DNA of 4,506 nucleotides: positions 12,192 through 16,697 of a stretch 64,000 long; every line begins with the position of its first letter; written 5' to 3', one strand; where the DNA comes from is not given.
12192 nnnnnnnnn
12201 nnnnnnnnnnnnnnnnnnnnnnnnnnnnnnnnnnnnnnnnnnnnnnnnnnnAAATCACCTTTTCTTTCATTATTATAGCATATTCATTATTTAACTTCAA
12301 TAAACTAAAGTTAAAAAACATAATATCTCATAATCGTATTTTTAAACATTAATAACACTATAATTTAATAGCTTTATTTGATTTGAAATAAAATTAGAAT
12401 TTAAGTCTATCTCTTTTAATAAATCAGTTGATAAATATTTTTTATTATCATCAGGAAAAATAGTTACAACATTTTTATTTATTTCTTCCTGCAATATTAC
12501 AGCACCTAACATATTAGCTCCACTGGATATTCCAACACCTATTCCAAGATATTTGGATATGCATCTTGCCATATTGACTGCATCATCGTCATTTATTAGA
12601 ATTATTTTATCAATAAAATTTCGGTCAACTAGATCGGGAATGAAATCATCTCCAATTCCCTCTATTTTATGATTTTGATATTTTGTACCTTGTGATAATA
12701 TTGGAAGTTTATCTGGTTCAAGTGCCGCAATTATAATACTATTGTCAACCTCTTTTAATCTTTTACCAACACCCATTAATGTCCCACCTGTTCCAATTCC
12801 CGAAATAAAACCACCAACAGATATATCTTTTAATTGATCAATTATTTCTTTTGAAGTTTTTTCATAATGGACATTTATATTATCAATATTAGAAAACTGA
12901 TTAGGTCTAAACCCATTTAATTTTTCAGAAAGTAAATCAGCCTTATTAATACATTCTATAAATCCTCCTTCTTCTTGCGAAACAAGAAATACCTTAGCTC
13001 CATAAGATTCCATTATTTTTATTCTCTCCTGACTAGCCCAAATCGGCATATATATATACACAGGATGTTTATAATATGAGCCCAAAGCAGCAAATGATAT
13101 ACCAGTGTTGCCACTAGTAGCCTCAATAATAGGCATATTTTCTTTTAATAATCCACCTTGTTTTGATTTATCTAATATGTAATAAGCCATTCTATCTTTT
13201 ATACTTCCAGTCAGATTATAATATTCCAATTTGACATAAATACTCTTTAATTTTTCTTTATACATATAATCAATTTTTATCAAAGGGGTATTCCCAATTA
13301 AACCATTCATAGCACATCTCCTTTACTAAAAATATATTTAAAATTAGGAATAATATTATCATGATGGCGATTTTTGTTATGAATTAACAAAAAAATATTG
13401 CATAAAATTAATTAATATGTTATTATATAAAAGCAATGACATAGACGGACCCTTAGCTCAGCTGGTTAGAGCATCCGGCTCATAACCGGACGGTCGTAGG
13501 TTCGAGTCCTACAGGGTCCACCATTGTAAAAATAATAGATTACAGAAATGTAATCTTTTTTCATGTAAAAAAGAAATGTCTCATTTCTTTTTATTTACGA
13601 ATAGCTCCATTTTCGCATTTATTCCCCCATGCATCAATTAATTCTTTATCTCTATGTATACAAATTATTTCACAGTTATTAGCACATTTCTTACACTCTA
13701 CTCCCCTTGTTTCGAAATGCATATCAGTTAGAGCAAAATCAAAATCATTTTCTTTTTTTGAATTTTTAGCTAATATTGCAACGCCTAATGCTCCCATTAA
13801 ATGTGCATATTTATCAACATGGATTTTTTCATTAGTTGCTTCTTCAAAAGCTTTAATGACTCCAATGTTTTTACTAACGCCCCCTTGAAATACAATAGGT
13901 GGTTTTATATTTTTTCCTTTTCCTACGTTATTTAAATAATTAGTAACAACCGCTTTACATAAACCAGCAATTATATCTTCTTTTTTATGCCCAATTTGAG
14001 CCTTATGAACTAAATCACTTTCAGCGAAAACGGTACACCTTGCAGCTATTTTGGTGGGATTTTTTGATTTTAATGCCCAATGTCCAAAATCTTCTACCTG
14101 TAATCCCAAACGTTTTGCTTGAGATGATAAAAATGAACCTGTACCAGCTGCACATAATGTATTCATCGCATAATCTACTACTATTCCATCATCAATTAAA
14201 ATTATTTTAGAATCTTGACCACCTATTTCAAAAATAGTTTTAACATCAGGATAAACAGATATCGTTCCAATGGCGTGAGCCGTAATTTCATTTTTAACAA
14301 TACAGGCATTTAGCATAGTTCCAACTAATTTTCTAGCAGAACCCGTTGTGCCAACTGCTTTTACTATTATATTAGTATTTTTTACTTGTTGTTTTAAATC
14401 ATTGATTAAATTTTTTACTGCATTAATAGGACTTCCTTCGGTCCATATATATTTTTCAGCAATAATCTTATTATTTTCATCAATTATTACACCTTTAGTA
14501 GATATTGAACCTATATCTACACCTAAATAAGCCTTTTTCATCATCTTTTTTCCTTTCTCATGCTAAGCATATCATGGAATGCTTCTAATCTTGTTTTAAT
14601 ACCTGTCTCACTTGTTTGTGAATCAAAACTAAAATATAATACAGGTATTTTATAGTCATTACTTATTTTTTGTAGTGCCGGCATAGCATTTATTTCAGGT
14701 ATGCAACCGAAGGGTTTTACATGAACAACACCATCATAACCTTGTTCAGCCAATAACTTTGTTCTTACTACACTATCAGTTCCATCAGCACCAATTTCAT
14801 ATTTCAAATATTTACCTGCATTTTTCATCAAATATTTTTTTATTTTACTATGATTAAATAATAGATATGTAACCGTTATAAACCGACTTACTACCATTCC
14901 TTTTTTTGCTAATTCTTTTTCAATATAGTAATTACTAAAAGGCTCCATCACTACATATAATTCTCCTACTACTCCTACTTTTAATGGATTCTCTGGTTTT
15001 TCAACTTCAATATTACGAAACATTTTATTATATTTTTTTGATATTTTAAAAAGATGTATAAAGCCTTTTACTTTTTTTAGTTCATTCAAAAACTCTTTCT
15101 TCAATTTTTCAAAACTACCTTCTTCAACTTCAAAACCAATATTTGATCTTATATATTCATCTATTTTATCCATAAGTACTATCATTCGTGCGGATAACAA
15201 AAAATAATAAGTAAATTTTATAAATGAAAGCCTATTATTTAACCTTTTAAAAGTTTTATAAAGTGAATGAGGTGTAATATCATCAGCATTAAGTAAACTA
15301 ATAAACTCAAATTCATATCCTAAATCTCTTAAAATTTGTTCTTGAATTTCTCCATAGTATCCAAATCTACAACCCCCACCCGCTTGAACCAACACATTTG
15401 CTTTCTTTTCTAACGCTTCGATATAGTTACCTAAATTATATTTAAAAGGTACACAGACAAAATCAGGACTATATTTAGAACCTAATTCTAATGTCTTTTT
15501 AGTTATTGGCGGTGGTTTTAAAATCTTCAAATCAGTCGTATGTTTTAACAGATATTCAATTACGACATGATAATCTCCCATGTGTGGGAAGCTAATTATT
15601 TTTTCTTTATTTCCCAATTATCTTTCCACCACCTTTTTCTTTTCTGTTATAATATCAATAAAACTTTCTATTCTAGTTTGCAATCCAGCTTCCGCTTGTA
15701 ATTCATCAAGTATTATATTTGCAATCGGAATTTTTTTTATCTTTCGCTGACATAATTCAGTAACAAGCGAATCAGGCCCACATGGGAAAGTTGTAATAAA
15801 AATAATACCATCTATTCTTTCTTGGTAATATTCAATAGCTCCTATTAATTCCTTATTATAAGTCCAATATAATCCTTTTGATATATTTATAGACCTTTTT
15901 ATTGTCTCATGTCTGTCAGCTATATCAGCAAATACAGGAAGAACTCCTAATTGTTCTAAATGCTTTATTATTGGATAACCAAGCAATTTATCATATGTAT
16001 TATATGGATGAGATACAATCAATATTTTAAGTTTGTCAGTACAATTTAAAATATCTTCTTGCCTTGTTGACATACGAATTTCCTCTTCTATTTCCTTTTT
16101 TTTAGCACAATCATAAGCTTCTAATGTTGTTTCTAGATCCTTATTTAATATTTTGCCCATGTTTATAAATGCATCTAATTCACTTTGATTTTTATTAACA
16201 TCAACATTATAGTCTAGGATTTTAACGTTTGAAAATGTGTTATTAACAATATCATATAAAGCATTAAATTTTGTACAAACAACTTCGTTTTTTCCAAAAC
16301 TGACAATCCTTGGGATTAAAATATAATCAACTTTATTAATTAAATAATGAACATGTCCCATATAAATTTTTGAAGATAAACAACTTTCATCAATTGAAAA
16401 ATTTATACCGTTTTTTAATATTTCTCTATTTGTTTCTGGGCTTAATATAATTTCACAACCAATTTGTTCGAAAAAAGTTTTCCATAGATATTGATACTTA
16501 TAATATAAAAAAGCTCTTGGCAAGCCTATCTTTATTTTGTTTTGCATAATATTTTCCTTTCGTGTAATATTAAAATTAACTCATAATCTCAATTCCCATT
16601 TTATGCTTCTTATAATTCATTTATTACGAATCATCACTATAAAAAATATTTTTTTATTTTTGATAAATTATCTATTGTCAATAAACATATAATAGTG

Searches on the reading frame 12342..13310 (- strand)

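Call 36: search_protein_families(library=pfam, proteins=[window:12342-13310:-], max_evalue=0.001)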
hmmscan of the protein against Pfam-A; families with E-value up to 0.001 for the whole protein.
window:12342-13310:- (322 aa): 1 family
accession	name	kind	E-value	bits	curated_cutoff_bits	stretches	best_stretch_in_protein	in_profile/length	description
PF00291.31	PALP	-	7.8e-60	203.1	35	1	3-287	3-295/295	Pyridoxal-phosphate dependent enzyme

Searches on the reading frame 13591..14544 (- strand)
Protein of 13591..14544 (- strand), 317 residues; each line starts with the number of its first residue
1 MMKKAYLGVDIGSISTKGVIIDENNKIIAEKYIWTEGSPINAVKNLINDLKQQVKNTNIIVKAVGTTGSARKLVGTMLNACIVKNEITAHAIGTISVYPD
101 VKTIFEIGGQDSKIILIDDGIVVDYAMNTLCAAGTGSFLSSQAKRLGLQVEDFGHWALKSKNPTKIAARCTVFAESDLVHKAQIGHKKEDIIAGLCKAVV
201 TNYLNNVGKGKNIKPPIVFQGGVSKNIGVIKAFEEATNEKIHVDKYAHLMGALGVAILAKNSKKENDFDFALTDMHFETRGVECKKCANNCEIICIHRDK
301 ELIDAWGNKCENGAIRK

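Call 36: search_protein_families(library=pfam, proteins=[window:13591-14544:-], max_evalue=0.001)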
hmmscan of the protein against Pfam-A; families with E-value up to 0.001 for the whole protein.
window:13591-14544:- (317 aa): 2 families
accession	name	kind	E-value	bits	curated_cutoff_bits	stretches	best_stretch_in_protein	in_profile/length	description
PF01869.26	BcrAD_BadFG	-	1e-48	166.6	31.5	1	7-259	1-271/271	BadF/BadG/BcrA/BcrD ATPase family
PF05378.19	Hydant_A_N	-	0.00057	20.1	25.2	0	7-75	2-73/176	Hydantoinase/oxoprolinase N-terminal region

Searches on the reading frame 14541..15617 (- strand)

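Call 36: search_protein_families(library=pfam, proteins=[window:14541-15617:-], max_evalue=0.001)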
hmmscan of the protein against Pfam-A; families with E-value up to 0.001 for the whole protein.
window:14541-15617:- (358 aa): 2 families
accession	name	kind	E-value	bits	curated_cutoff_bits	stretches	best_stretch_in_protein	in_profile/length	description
PF06050.19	HGD-D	-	2e-08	34.6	28.4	1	287-351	277-342/342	2-hydroxyglutaryl-CoA dehydratase, D-component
PF09989.15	DUF2229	-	0.00055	20.1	29.4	0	193-243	165-212/218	CoA enzyme activase uncharacterised domain (DUF2229)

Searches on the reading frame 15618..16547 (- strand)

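Call 36: search_protein_families(library=pfam, proteins=[window:15618-16547:-], max_evalue=0.001)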
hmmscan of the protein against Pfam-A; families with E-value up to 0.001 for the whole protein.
window:15618-16547:- (309 aa): 3 families
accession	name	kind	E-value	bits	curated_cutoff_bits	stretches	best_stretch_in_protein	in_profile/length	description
PF09989.15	DUF2229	-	7.4e-45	153.7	29.4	1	6-208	1-216/218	CoA enzyme activase uncharacterised domain (DUF2229)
PF06050.19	HGD-D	-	0.00023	21.3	28.4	1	242-300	281-342/342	2-hydroxyglutaryl-CoA dehydratase, D-component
PF08634.16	Pet127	-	0.00031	20.7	25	1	55-235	26-200/274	Mitochondrial protein Pet127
